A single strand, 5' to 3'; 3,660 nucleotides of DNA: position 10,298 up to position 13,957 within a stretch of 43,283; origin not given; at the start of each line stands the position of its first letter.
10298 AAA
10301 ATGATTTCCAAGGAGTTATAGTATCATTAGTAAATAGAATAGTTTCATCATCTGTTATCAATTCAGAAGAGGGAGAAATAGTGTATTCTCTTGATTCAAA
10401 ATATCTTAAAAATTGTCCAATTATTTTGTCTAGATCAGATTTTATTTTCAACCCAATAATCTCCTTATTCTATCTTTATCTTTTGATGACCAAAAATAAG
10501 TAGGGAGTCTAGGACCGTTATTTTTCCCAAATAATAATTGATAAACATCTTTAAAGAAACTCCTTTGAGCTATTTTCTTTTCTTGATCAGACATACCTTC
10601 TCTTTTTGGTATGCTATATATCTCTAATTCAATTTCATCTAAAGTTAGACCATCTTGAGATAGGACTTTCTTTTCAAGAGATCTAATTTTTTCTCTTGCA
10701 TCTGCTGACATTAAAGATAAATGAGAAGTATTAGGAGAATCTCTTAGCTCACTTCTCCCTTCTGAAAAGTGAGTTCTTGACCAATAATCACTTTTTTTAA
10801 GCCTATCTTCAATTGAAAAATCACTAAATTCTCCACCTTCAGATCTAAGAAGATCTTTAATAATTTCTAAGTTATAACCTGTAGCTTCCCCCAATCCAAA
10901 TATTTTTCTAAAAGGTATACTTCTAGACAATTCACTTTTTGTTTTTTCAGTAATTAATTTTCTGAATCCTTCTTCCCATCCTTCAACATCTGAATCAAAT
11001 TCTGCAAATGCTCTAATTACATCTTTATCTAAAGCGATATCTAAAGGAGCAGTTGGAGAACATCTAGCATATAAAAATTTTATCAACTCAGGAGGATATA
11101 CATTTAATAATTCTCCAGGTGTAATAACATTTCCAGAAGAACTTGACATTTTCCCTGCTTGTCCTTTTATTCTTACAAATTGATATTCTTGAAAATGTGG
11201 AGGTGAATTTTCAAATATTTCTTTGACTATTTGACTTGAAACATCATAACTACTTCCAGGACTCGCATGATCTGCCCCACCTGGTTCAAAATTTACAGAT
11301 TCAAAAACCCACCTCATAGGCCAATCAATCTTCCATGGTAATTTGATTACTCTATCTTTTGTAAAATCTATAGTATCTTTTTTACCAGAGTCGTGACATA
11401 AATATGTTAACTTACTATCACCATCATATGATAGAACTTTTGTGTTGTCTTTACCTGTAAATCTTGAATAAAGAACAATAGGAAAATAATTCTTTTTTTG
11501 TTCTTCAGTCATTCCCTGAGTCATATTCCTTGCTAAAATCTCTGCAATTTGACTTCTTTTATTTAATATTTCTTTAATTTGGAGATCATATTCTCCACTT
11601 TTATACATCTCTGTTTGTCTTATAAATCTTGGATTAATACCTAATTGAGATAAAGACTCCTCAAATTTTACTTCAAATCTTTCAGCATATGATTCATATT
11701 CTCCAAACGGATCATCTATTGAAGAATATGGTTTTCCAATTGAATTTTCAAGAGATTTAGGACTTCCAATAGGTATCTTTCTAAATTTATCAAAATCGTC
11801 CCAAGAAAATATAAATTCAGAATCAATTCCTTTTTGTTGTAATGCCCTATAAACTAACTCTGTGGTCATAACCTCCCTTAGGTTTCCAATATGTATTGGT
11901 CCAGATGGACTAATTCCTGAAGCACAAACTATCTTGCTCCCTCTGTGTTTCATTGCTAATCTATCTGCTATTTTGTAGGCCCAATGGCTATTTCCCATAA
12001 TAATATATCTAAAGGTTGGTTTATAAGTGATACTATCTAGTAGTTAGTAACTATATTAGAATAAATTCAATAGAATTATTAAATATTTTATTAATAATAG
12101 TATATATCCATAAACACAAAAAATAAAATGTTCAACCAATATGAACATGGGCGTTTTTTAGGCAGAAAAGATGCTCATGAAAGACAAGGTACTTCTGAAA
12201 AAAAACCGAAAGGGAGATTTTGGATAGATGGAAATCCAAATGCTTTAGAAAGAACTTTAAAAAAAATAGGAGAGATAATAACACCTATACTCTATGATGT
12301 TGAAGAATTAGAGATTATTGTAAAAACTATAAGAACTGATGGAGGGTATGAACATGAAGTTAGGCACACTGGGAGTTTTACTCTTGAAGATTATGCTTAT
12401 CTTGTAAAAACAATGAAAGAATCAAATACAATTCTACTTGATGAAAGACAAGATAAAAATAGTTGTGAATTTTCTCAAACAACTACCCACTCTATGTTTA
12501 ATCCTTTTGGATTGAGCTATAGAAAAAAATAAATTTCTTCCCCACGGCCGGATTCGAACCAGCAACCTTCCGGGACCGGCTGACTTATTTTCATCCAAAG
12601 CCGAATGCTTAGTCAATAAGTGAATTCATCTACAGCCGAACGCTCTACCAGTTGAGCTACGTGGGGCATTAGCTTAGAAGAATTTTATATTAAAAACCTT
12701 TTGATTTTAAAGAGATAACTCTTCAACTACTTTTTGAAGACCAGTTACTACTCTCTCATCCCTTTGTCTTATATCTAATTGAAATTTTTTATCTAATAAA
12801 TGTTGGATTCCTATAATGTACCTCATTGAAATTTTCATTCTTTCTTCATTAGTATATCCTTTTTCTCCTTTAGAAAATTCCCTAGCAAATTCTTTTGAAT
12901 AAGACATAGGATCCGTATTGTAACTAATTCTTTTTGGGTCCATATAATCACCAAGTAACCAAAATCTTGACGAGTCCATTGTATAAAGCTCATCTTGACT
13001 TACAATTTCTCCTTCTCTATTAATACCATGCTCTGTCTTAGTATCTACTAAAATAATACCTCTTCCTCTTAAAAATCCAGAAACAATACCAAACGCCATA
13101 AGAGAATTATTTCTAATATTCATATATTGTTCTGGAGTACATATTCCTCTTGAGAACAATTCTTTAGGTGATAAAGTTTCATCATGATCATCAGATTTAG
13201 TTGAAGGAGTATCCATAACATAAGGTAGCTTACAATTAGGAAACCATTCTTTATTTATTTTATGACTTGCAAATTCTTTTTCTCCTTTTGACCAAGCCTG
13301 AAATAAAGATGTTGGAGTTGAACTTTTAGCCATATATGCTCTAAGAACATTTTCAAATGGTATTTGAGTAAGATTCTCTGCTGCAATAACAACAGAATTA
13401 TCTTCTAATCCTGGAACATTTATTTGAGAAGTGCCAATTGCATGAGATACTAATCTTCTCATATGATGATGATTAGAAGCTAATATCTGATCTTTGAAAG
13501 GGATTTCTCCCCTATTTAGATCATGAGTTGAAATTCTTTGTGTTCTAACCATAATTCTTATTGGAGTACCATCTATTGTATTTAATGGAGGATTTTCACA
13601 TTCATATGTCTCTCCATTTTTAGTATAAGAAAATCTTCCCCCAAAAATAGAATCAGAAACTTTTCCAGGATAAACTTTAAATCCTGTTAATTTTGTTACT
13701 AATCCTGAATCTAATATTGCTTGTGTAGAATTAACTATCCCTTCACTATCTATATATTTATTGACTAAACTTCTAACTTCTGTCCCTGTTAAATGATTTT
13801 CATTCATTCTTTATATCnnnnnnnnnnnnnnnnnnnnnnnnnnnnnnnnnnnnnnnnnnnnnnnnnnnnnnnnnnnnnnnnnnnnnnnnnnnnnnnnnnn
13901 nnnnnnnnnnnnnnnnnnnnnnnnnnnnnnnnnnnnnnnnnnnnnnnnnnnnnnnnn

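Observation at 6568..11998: Tightly coupled six-gene operon: class I LysRS, degenerate AlaRS core, MccF-like S66 peptidase, SAM methyltransferase, two Dcd-like proteins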

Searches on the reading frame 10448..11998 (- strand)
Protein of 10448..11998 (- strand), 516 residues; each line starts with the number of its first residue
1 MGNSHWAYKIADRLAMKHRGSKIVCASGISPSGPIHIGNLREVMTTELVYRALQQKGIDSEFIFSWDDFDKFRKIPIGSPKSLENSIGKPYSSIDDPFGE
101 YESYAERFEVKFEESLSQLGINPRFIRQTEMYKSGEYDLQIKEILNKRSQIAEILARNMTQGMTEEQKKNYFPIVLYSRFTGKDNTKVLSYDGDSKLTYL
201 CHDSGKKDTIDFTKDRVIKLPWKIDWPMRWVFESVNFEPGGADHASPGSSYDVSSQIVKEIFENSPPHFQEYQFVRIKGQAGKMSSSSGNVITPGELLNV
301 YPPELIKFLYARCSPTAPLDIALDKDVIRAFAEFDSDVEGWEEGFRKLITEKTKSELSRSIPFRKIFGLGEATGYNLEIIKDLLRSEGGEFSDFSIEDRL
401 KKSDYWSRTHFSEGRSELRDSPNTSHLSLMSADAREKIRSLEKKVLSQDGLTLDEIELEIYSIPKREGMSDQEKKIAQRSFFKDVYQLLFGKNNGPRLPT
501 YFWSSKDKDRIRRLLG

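Call 3: search_protein_families(library=pfam, proteins=[window:10448-11998:-], max_evalue=0.01)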
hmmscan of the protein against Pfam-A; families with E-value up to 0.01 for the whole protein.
window:10448-11998:- (516 aa): 4 families
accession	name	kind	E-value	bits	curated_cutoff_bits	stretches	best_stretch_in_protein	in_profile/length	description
PF01921.24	tRNA-synt_1f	-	7.6e-107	357.8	27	1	5-340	2-338/360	tRNA synthetases class I (K)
PF09334.17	tRNA-synt_1g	-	1.1e-05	24.9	20.1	0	273-316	319-360/391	tRNA synthetases class I (M)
PF01406.26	tRNA-synt_1e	-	1.4e-05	25.1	27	0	28-124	16-95/301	tRNA synthetases class I (C) catalytic domain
PF00133.28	tRNA-synt_1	-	0.0059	15.8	22.7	0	279-314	371-406/414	tRNA synthetases class I (I, L, M and V)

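Call 4: search_protein_families(library=ncbifam, proteins=[window:10448-11998:-], max_evalue=0.01)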
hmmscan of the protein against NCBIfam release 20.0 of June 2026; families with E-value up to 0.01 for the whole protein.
window:10448-11998:- (516 aa): 7 families
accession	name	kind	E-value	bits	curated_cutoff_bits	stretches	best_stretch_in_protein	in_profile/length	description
TIGR00467.1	lysS_arch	equivalog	1.2e-113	380.4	147.55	1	5-513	2-509/515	lysine--tRNA ligase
NF001968.0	PRK00750.1-2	equivalog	3e-52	177.7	648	2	7-310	20-321/528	lysine--tRNA ligase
TIGR00398.1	metG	equivalog_domain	3.5e-05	22.7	336.35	0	281-315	325-359/530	methionine--tRNA ligase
TIGR00435.1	cysS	equivalog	0.00013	21.2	340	0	240-322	225-304/466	cysteine--tRNA ligase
NF009687.0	PRK13208.1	equivalog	0.0019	16.4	738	0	282-329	533-578/801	valine--tRNA ligase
NF001100.0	PRK00133.1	equivalog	0.0021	16.6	587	0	32-68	17-53/676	methionine--tRNA ligase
TIGR00233.1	trpS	equivalog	0.0057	16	176.75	0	24-48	4-28/328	tryptophan--tRNA ligase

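Call 35: search_protein_families(library=padloc, proteins=[window:10448-11998:-], max_evalue=0.01)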
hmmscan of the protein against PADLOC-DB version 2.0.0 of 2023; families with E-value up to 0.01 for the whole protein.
window:10448-11998:- (516 aa): 1 family
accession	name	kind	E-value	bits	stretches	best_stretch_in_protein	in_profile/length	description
PDLC05039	PDC-S56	-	0.0093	12.6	0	100-176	115-190/649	-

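Call 41: find_related_loci(query=A3, collection=genome_contigs, flank=10000)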
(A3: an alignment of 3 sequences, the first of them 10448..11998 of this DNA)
Query A3 (516 aa) in genome_contigs; peptide patterns used: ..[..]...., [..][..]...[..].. (x = any residue, [..] = any of these).
600 stretches matched a pattern (row limit reached: there are more); 596 encode a relative of the query (tblastn E <= 1e-3); the best 80 are kept; 80 distinct loci.
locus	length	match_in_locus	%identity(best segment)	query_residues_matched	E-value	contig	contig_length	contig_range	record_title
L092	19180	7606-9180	44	5-515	2e-144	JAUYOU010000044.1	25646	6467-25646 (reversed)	MAG: bacterium isolate C4_maxbin.104 C4_k141_132804, whole genome shotgun sequence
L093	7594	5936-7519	43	5-516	1e-143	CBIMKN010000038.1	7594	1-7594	MAG TPA_asm: uncultured bacterium isolate SRR16817059_concoct_14 genome assembly, contig: ERZ27394141.1839, whole genome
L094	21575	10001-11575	44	5-515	2e-140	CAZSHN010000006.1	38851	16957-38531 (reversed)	MAG TPA_asm: uncultured Candidatus Saccharibacteria bacterium isolate SRP332253_co2_170 genome assembly, contig: NODE_88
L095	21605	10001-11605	43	3-515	3e-137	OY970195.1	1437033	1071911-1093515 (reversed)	MAG: Candidatus Peregrinibacteria bacterium isolate MFD02416.bin.c.20 genome assembly, chromosome: 1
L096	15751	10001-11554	43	1-515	7e-134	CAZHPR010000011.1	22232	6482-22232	MAG TPA_asm: uncultured Candidatus Saccharibacteria bacterium isolate SRP300315_co1_17 genome assembly, contig: NODE_114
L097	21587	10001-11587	42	5-515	1e-133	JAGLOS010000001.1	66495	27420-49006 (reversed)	MAG: Candidatus Paceibacterota bacterium isolate RS_7_45 ROV157_7.bin.45.fa_1, whole genome shotgun sequence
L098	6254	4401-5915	44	5-502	6e-134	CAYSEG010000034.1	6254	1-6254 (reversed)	MAG TPA_asm: uncultured Candidatus Saccharibacteria bacterium isolate binchicken_co256_109 genome assembly, contig: NODE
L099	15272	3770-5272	41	6-515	9e-131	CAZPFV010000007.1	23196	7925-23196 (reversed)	MAG TPA_asm: uncultured Candidatus Saccharibacteria bacterium isolate binchicken_co45_679 genome assembly, contig: NODE_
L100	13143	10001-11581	41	3-515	1e-130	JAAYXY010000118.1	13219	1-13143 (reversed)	MAG: Candidatus Peribacteria bacterium isolate AS06rmzACSIP_191 717123_AS06, whole genome shotgun sequence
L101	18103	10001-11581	44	3-515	1e-139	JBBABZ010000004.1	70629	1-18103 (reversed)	MAG: Candidatus Paceibacterota bacterium isolate SO_2017_LW1_35 NODE_172_length_70629_cov_2.824870_LW64-88_2017, whole g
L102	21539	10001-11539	41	6-504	3e-128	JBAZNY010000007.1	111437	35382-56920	MAG: Bdellovibrionales bacterium isolate SO_2017_LW4_81 scaffold_556_c1_LW137-91_2017, whole genome shotgun sequence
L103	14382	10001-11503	41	6-515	5e-128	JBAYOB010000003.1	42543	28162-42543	MAG: Candidatus Dojkabacteria bacterium isolate SO_2016_LW2_102 scaffold01442_LW138R_2016, whole genome shotgun sequence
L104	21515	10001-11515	41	5-502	3e-125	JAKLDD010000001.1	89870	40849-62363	MAG: Nanoarchaeota archaeon isolate RA.bin101 RA.bin101_1, whole genome shotgun sequence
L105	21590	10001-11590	39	3-515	3e-124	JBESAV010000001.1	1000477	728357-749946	MAG: Candidatus Gracilibacteria bacterium isolate 02um_C4D0801_1.43 k127_567766, whole genome shotgun sequence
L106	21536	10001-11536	40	5-504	1e-123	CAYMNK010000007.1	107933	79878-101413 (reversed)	MAG TPA_asm: uncultured Christensenellaceae bacterium isolate SRP225648_co1_580 genome assembly, contig: NODE_206_length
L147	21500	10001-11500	39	5-499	2e-110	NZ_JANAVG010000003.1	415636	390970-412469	Rossellomorea sp. BNER NODE_3_length_415636_cov_215.492433, whole genome shotgun sequence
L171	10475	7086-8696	38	5-515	1e-107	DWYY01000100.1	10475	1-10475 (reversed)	MAG TPA_asm: Candidatus Eisenbergiella merdipullorum isolate CHK179-7159 CHK179__C124366_L10475_SAMEA5754823, whole geno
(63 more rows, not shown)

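Call 57: find_homologous_proteins(query=window:10448-11998:-, max_evalue=1e-30)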
Query window:10448-11998:- (516 aa): 6294 proteins with E <= 1e-30 among 8000 candidates; the best 120 are listed.
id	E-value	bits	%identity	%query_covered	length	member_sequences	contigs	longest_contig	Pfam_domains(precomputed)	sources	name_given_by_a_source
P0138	0.0e+0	1174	100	100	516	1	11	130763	PF09334.18,PF01406.26,PF01921.25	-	-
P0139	3.4e-217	740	63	100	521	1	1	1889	PF09334.18,PF01406.26,PF01921.25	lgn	-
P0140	3.0e-211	721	61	100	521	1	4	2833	PF09334.18,PF01406.26,PF01921.25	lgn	-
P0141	4.8e-210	717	61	100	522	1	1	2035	PF09334.18,PF01406.26,PF01921.25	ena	-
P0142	4.0e-207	707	61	100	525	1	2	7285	PF09334.18,PF01406.26,PF01921.25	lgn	-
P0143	9.3e-199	679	59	99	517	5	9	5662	PF01406.26,PF01921.25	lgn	-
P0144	2.8e-198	678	58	99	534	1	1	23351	PF09334.18,PF01406.26,PF01921.25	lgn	-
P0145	5.0e-197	674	59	99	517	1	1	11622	PF01406.26,PF01921.25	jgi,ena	jgi:lysyl-tRNA synthetase class 1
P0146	1.4e-194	666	58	99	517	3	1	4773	PF01406.26,PF01921.25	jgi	jgi:lysyl-tRNA synthetase, class I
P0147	1.4e-191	656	57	99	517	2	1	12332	PF01406.26,PF01921.25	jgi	-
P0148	5.2e-188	644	56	99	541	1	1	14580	PF01921.25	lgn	-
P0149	2.3e-183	629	53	100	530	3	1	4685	PF01406.26,PF01921.25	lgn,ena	-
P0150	3.3e-182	625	53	99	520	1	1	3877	PF09334.18,PF01406.26,PF01921.25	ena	-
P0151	8.0e-178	610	54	97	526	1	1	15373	PF09334.18,PF01406.26,PF01921.25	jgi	jgi:lysyl-tRNA synthetase class 1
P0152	3.6e-176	605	52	99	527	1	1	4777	PF01921.25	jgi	jgi:lysyl-tRNA synthetase class 1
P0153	7.7e-176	604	53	100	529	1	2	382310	PF09334.18,PF01406.26,PF01921.25,PF00133.29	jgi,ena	jgi:lysyl-tRNA synthetase, class I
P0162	2.8e-147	510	46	99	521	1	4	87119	PF09334.18,PF01921.25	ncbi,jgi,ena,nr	ncbi:lysine--tRNA ligase [Candidatus Pacearchaeota archaeon CG10_big_fil_rev_8_21_14_0_10_34_76]|nr:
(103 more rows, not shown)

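Call 59: find_encoding_contigs(protein=P0153, flank=10000, max_places=1)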
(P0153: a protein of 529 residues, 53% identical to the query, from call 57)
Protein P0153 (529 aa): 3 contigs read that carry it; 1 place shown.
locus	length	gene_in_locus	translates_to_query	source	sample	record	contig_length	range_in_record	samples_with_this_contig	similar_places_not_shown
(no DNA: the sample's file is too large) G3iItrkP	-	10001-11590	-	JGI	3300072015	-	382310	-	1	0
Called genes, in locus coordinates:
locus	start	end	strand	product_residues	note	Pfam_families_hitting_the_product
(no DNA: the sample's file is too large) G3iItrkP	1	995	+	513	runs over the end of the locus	PF09925:DUF2157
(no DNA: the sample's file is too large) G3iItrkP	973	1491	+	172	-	PF14345:GDYXXLXY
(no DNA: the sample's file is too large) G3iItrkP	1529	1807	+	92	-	PF00708:Acylphosphatase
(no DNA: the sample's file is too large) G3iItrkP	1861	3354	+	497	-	PF01406:tRNA-synt_1e (weak), PF01921:tRNA-synt_1f, PF09334:tRNA-synt_1g (faint)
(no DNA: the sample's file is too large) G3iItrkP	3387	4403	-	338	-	PF02016:Peptidase_S66, PF17676:Peptidase_S66C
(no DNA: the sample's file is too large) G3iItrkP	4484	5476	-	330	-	-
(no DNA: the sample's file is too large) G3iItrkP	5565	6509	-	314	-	PF08279:HTH_11 (faint), PF13404:HTH_AsnC-type (faint), PF13412:HTH_24 (faint)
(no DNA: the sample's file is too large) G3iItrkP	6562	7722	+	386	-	PF00152:tRNA-synt_2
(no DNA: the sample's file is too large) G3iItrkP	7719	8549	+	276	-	PF01209:Ubie_methyltran, PF01728:FtsJ (weak), PF13489:Methyltransf_23, PF13847:Methyltransf_31, PF08241:Methyltransf_11, PF08242:Methyltransf_12, PF13649:Methyltransf_25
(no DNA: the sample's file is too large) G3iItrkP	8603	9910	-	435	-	PF01336:tRNA_anti-codon, PF00152:tRNA-synt_2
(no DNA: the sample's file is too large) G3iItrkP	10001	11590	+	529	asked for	PF01406:tRNA-synt_1e (faint), PF01921:tRNA-synt_1f, PF00133:tRNA-synt_1 (faint), PF09334:tRNA-synt_1g (faint)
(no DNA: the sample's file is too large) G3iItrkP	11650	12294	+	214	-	PF01966:HD (weak)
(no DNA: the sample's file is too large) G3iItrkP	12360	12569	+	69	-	-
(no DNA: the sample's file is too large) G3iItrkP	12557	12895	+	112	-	-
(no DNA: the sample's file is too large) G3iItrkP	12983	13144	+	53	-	-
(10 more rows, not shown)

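Call 60: find_encoding_contigs(protein=P0162, flank=8000, max_places=1)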
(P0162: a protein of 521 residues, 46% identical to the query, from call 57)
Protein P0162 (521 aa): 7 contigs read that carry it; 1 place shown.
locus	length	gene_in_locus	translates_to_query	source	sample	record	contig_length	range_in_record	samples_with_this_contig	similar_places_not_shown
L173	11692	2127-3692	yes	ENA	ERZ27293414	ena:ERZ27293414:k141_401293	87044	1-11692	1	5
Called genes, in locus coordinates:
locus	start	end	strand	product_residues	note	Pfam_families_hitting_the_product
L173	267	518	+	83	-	-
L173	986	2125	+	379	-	PF01336:tRNA_anti-codon, PF00152:tRNA-synt_2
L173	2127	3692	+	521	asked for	PF01921:tRNA-synt_1f, PF09334:tRNA-synt_1g (faint)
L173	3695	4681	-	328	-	PF02016:Peptidase_S66, PF17676:Peptidase_S66C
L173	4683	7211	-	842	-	PF00005:ABC_tran, PF00931:NB-ARC (faint), PF02463:SMC_N (faint), PF13555:AAA_29 (faint), PF13304:AAA_21 (faint), PF00005:ABC_tran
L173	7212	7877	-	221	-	PF02361:CbiQ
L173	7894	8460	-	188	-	-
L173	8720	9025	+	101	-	-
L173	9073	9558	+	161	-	PF01625:PMSR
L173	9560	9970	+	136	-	-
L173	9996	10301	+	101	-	-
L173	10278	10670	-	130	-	-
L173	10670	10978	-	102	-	-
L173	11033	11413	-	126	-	PF01850:PIN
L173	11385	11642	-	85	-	-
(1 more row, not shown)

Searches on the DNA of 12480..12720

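Call 77: search_rna_families(source=window, start=12480, end=12720, threshold=gathering, show_alignments=1)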
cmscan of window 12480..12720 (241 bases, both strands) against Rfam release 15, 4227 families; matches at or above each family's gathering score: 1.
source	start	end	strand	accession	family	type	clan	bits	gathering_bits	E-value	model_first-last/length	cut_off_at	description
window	12539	12666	-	RF00005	tRNA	Gene; tRNA;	CL00001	54.1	29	2.8e-11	1-71/71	no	tRNA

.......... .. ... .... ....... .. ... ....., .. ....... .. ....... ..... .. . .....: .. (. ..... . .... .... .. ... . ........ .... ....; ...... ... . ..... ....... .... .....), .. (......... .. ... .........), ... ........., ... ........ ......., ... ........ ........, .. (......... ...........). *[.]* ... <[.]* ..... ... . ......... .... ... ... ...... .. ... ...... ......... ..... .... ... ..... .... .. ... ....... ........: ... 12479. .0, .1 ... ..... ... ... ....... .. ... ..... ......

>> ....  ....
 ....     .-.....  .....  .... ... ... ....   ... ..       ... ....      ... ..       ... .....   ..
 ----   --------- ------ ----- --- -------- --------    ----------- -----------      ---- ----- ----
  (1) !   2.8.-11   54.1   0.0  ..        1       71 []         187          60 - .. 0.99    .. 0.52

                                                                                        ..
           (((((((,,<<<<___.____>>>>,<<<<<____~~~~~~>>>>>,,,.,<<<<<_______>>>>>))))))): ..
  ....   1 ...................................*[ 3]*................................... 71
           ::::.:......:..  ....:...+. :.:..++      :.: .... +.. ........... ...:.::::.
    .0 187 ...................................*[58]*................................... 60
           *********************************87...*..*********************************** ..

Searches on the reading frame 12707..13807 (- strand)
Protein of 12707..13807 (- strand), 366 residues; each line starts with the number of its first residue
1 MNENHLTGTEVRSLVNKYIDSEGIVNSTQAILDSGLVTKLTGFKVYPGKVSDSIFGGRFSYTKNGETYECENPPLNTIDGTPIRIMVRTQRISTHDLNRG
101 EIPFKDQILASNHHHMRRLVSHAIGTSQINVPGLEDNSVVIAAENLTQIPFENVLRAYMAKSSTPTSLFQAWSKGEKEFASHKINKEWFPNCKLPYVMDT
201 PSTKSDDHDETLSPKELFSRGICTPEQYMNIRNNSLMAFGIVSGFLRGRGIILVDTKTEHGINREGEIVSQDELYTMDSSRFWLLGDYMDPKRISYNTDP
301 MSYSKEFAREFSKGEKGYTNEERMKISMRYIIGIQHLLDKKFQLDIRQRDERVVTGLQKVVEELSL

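Call 8: search_protein_families(library=pfam, proteins=[window:12707-13807:-], max_evalue=0.001)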
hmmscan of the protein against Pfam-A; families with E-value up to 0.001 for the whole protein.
window:12707-13807:- (366 aa): 1 family
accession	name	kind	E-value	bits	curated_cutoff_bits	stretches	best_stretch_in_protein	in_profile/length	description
PF01259.24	SAICAR_synt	-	1.8e-28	100.3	20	1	84-320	19-228/233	SAICAR synthetase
